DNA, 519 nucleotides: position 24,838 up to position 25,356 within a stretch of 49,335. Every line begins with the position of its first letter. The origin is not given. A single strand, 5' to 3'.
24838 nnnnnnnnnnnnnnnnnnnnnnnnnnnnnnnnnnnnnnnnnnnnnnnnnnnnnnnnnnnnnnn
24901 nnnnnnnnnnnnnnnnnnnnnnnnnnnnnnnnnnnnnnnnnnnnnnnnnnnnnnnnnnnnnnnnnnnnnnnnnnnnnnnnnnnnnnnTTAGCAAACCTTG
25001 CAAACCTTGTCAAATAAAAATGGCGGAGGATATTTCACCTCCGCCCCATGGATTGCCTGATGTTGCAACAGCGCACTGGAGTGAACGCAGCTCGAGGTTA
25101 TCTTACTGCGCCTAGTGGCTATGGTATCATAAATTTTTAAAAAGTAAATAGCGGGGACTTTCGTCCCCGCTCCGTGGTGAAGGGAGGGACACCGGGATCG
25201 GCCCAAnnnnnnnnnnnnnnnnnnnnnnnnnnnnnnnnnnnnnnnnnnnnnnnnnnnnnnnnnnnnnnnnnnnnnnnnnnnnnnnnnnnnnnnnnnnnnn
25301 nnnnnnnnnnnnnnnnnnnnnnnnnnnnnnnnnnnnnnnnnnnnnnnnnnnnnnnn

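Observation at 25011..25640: Tandem array of four hairpin-terminated sRNA-like units, each with ACCAYGG abutting its hairpin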

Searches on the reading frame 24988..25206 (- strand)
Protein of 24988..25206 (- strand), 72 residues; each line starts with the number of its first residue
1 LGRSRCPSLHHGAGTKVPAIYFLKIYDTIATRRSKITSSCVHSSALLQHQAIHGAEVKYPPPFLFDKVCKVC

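Call 66: search_protein_families(library=pfam, proteins=[window:24988-25206:-], max_evalue=1)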
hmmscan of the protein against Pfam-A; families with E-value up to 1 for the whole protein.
window:24988-25206:- (72 aa): 0 families
